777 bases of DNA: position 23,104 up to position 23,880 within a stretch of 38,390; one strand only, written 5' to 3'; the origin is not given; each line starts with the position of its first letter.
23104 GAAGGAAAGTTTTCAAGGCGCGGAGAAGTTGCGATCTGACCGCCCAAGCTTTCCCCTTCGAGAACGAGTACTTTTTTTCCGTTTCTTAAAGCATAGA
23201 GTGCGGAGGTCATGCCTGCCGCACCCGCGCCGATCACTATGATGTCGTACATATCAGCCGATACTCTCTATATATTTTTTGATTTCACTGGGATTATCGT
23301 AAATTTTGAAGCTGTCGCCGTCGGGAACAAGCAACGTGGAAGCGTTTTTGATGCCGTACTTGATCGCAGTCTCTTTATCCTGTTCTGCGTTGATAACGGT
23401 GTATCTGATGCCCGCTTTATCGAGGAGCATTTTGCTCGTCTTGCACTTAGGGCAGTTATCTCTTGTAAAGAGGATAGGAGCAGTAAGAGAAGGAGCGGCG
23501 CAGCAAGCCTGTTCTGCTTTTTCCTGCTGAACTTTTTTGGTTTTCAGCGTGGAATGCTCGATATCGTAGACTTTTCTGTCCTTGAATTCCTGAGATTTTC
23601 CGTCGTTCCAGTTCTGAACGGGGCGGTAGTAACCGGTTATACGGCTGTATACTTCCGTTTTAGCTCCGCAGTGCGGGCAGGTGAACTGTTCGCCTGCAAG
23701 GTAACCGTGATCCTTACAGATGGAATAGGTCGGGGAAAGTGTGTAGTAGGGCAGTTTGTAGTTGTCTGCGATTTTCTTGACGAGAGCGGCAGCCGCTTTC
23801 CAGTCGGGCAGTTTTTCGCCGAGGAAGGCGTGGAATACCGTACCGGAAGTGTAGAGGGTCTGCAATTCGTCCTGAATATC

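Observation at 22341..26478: Class III RNR operon carrying its own thiol redox relay: NrdD fused to a glutaredoxin-like domain and followed by a NADPH-motif-less thioredoxin-reductase-like flavoprotein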

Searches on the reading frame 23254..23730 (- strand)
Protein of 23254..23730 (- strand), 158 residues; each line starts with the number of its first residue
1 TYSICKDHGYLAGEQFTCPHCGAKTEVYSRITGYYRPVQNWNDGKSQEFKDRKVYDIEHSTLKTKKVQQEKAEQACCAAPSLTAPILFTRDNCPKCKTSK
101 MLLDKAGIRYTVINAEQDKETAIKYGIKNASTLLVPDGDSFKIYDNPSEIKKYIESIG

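Call 19: find_homologous_proteins(query=window:23254-23730:-)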
Query window:23254-23730:- (158 aa): 1398 proteins with E <= 0.001 among 1412 candidates; the best 120 are listed.
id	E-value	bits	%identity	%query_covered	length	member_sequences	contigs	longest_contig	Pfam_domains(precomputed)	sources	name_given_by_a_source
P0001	1.5e-74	267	73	100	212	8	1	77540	PF00462.31,PF13417.13,PF13597.12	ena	-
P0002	1.4e-63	231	65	99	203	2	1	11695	PF00462.31,PF13597.12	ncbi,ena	-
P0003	1.6e-63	231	67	99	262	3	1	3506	PF00462.31,PF13597.12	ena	-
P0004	2.9e-63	230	62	99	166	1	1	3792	PF00462.31,PF13597.12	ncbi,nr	ncbi:MAG: ribonucleoside triphosphate reductase, partial [Clostridia bacterium]|nr:ribonucleoside tr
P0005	4.4e-63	230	62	99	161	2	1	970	PF00462.31,PF13417.13,PF13597.12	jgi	jgi:ribonucleoside-triphosphate reductase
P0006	7.4e-63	229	62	99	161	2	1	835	PF00462.31,PF13597.12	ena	-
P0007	5.1e-62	226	62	99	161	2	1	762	PF00462.31,PF13597.12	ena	-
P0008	3.2e-61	224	65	99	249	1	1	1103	PF00462.31,PF13597.12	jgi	jgi:ribonucleoside-triphosphate reductase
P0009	1.7e-60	221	61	99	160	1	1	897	PF00462.31,PF13417.13,PF13597.12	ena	-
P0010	5.0e-60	220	62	99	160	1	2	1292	PF00462.31,PF13597.12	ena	-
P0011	7.7e-60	219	62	99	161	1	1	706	PF00462.31,PF13192.13,PF13417.13,PF13597.12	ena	-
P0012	1.3e-59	218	61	99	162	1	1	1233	PF00462.31,PF13192.13,PF13597.12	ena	-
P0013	6.1e-58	213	64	99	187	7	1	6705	PF00462.31,PF13597.12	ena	-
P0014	1.8e-57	211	62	99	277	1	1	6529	PF00462.31,PF13192.13,PF13597.12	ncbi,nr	ncbi:MAG: hypothetical protein IKZ38_00670, partial [Clostridia bacterium]|nr:hypothetical protein [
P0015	1.4e-56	209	73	83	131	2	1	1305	PF00462.31,PF13597.12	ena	-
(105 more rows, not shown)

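Call 21: find_related_loci(query=A1, collection=genome_contigs, flank=7000)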
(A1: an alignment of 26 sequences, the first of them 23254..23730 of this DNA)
Query A1 (158 aa) in genome_contigs; peptide patterns used: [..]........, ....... (x = any residue, [..] = any of these).
600 stretches matched a pattern (row limit reached: there are more); 588 encode a relative of the query (tblastn E <= 1e-3); the best 80 are kept; 80 distinct loci.
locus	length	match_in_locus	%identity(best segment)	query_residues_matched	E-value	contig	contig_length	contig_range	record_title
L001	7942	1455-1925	74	1-158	1e-81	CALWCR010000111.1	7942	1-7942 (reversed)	MAG: uncultured Clostridia bacterium isolate E27__bin72 genome assembly, contig: E27__k127_6700554, whole genome shotgun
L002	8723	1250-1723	74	1-157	4e-81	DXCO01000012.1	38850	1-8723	MAG TPA_asm: Candidatus Borkfalkia excrementavium isolate CHK199-9574 CHK199__C107173_L38850_SAMEA5754843, whole genome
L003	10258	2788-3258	69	1-158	7e-77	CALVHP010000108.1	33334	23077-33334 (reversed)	MAG: uncultured Clostridia bacterium isolate E08__bin333 genome assembly, contig: E08__k127_2640298, whole genome shotgu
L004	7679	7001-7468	64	1-156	2e-68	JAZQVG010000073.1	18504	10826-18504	MAG: Christensenellaceae bacterium isolate T1900045171_TC20190165.MAGScoT_cleanbin_000005 SGB_5190_k141_128036, whole ge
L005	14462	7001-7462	63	1-156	2e-67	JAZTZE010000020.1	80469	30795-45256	MAG: Christensenellaceae bacterium isolate T1900045324_YK20190013.MAGScoT_cleanbin_000032 SGB_6417_k141_321675, whole ge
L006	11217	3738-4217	59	1-157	8e-65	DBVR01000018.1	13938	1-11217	MAG TPA_asm: Christensenella sp. UBA1259 UBA1259_contig_72522, whole genome shotgun sequence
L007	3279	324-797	61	1-158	4e-64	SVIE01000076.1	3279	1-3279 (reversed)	MAG: Clostridiales bacterium isolate SIG401 NODE_388697_length_3279_cov_1.547906, whole genome shotgun sequence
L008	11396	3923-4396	62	1-157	7e-64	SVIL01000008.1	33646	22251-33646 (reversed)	MAG: Clostridiales bacterium isolate SIG408 NODE_27383_length_33646_cov_1.337152, whole genome shotgun sequence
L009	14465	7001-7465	61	1-155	7e-64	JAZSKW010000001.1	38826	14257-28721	MAG: Christensenellaceae bacterium isolate T1900044559_TS20190025.MAGScoT_cleanbin_000013 SGB_351_k141_1954754, whole ge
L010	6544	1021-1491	62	1-156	2e-63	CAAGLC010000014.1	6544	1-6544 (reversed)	MAG TPA_asm: Clostridia bacterium, isolate HGM11431, WGS project CAAGLC010000000 data, contig: SRS476346_73_k119_62237,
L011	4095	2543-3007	60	1-156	7e-63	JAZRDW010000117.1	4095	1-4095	MAG: Christensenellaceae bacterium isolate T1900045503_YK20190197.MAGScoT_cleanbin_000025 SGB_7512_k141_235206, whole ge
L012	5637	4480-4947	60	1-156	2e-62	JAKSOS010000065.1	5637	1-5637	MAG: Clostridia bacterium isolate Horse_feces183 MAG183_65, whole genome shotgun sequence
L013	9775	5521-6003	57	1-157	3e-62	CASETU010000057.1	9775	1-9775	uncultured Firmicutes bacterium isolate Batch4_idba_bin.1455 genome assembly, contig: Batch4_idba_bin.1455.fa_k87_782243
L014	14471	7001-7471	58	1-157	6e-61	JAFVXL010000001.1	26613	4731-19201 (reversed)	MAG: Clostridia bacterium isolate RGIG5483 Sheep_Colon.Co__c33017, whole genome shotgun sequence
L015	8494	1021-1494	58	1-157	2e-60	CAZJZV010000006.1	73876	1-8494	MAG TPA_asm: uncultured Bacteroidaceae bacterium isolate SRP313737_co1_268 genome assembly, contig: NODE_596_length_7387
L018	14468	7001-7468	59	1-157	3e-59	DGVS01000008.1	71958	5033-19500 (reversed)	MAG TPA_asm: Bacillales bacterium UBA4278 UBA4278_contig_1725, whole genome shotgun sequence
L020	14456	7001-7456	59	1-157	4e-58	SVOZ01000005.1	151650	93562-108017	MAG: Oscillospiraceae bacterium isolate SIG578 NODE_460_length_151650_cov_4.736568, whole genome shotgun sequence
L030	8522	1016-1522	53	1-154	3e-56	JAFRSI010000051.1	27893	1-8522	MAG: Oscillospiraceae bacterium isolate RGIG2756 Goat_Omasum-5__c211805, whole genome shotgun sequence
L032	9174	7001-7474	56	1-156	1e-55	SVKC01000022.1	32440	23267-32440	MAG: Oscillospiraceae bacterium isolate SIG451 NODE_28581_length_32440_cov_2.292885, whole genome shotgun sequence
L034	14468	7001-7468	55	1-155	2e-55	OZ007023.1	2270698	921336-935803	MAG: uncultured Oscillospiraceae bacterium isolate metabat2_pooled_hifiasm.1005 MAG genome assembly, chromosome: 1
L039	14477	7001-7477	55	1-155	6e-55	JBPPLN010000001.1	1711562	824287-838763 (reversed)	Acutalibacteraceae bacterium SVS042 scaffold_1, whole genome shotgun sequence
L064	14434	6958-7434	54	1-158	1e-52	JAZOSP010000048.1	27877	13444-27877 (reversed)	MAG: Eubacteriales bacterium isolate T1900045543_YK20190237.MAGScoT_cleanbin_000019 SGB_7833_k141_851488, whole genome s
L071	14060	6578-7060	50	1-154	8e-52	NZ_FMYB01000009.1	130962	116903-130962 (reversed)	Butyrivibrio sp. INlla16, whole genome shotgun sequence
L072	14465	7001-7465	50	1-156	9e-52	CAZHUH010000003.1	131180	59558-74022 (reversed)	MAG TPA_asm: uncultured Oscillospiraceae bacterium isolate SRP222994_co1_570 genome assembly, contig: NODE_84_length_131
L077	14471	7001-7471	55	1-155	5e-52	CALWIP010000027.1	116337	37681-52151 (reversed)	MAG: uncultured Clostridia bacterium isolate E07__bin8 genome assembly, contig: E07__k127_5796291, whole genome shotgun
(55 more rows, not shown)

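Call 74: search_protein_families(library=ncbifam, proteins=[L039:7591-8487:+, L034:7481-8383:+, L032:7570-8463:+, L020:7478-8383:+, L030:1549-2454:+, L064:7520-8431:+, L018:7479-8375:+, L072:7768-8661:+], max_evalue=1e-60)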
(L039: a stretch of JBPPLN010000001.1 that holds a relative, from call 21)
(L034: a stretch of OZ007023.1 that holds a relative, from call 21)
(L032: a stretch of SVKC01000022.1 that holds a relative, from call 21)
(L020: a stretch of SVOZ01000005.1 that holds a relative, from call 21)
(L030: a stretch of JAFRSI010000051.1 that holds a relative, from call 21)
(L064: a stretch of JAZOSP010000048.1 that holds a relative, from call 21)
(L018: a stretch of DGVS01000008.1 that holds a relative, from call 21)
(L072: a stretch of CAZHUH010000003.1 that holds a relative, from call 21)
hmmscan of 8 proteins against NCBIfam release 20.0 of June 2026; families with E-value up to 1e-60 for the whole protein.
L039:7591-8487:+ (299 aa): 3 families
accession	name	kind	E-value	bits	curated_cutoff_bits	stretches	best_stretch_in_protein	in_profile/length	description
TIGR01292.1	TRX_reduct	equivalog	1e-103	346.3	343.45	1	2-296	2-300/300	thioredoxin-disulfide reductase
TIGR03143.1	AhpF_homolog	hypoth_equivalog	1.1e-84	285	687.65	1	1-298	5-310/555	putative alkyl hydroperoxide reductase F subunit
TIGR03140.1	AhpF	equivalog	9.7e-73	245.4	502.9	1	1-295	213-511/515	alkyl hydroperoxide reductase subunit F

L034:7481-8383:+ (301 aa): 3 families
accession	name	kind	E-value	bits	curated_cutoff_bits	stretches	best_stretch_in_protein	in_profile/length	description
TIGR01292.1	TRX_reduct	equivalog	2.9e-105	351.3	343.45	1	3-299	2-300/300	thioredoxin-disulfide reductase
TIGR03143.1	AhpF_homolog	hypoth_equivalog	2.6e-78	264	687.65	1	2-299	5-308/555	putative alkyl hydroperoxide reductase F subunit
TIGR03140.1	AhpF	equivalog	1.3e-71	241.7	502.9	1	2-299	213-512/515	alkyl hydroperoxide reductase subunit F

L032:7570-8463:+ (298 aa): 3 families
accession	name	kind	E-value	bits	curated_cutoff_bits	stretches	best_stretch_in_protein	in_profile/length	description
TIGR01292.1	TRX_reduct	equivalog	7.9e-102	340.1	343.45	1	2-298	1-300/300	thioredoxin-disulfide reductase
TIGR03143.1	AhpF_homolog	hypoth_equivalog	4.8e-79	266.4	687.65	1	1-297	4-307/555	putative alkyl hydroperoxide reductase F subunit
TIGR03140.1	AhpF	equivalog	2.5e-73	247.4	502.9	1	2-298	213-512/515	alkyl hydroperoxide reductase subunit F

L020:7478-8383:+ (302 aa): 3 families
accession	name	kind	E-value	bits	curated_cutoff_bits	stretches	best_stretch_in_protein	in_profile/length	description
TIGR01292.1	TRX_reduct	equivalog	4.9e-95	317.8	343.45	1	2-299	1-300/300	thioredoxin-disulfide reductase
TIGR03143.1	AhpF_homolog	hypoth_equivalog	1.3e-76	258.4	687.65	1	2-300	5-309/555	putative alkyl hydroperoxide reductase F subunit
TIGR03140.1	AhpF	equivalog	1.5e-68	231.7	502.9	1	2-298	213-511/515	alkyl hydroperoxide reductase subunit F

L030:1549-2454:+ (302 aa): 3 families
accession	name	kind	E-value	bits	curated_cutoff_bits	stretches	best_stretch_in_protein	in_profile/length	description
TIGR01292.1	TRX_reduct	equivalog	1.2e-86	290.3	343.45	1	2-299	1-300/300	thioredoxin-disulfide reductase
TIGR03143.1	AhpF_homolog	hypoth_equivalog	1.1e-68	232.1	687.65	1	2-300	5-309/555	putative alkyl hydroperoxide reductase F subunit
TIGR03140.1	AhpF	equivalog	1.1e-66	225.4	502.9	1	2-298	213-511/515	alkyl hydroperoxide reductase subunit F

L064:7520-8431:+ (304 aa): 3 families
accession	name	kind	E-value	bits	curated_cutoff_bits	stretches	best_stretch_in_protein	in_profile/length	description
TIGR01292.1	TRX_reduct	equivalog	2.8e-94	315.3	343.45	1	2-301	1-300/300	thioredoxin-disulfide reductase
TIGR03143.1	AhpF_homolog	hypoth_equivalog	3.3e-73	247.1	687.65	1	1-302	4-309/555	putative alkyl hydroperoxide reductase F subunit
TIGR03140.1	AhpF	equivalog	2.9e-68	230.7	502.9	1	2-298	213-509/515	alkyl hydroperoxide reductase subunit F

L018:7479-8375:+ (299 aa): 3 families
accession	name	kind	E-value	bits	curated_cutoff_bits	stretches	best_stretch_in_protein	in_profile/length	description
TIGR01292.1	TRX_reduct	equivalog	1.5e-92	309.6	343.45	1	3-298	2-300/300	thioredoxin-disulfide reductase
TIGR03143.1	AhpF_homolog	hypoth_equivalog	5.6e-78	262.9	687.65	1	1-298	4-308/555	putative alkyl hydroperoxide reductase F subunit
TIGR03140.1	AhpF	equivalog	7.3e-66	222.7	502.9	1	2-298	213-512/515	alkyl hydroperoxide reductase subunit F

L072:7768-8661:+ (298 aa): 3 families
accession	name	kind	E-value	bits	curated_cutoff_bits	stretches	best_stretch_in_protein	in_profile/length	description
TIGR01292.1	TRX_reduct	equivalog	2.2e-90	302.5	343.45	1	2-296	1-299/300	thioredoxin-disulfide reductase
TIGR03143.1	AhpF_homolog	hypoth_equivalog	3.3e-74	250.4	687.65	1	1-297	4-308/555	putative alkyl hydroperoxide reductase F subunit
TIGR03140.1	AhpF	equivalog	4.6e-67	226.7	502.9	1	2-293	213-508/515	alkyl hydroperoxide reductase subunit F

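Call 84: search_protein_families(library=pfam, proteins=[L071:7212-7748:+, L071:7824-9500:-, L077:7690-9849:+], max_evalue=0.001)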
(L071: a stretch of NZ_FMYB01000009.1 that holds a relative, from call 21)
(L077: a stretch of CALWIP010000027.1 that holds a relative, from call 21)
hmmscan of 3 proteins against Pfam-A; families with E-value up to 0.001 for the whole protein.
L071:7212-7748:+ (179 aa): 2 families
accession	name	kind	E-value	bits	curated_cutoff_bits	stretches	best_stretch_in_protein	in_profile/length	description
PF13560.12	HTH_31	-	7.1e-09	36.3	27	1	25-71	9-55/64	Helix-turn-helix domain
PF01381.28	HTH_3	-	1e-08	35.5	23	1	26-73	5-51/55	Helix-turn-helix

L071:7824-9500:- (558 aa): 1 family
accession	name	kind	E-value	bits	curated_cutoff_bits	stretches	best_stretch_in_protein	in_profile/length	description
PF01432.26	Peptidase_M3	-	1.7e-31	110.5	27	2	308-547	183-455/457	Peptidase family M3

L077:7690-9849:+ (720 aa): 3 families
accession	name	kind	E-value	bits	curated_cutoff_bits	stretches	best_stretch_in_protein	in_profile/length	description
PF13597.11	NRDD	-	3.4e-195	650.4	26.2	1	117-719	1-562/562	Anaerobic ribonucleoside-triphosphate reductase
PF03477.21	ATP-cone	-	3.8e-19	69.4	25.8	1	1-91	1-87/88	ATP cone domain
PF01228.26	Gly_radical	-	5.7e-19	69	22.2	1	594-701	2-103/106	Glycine radical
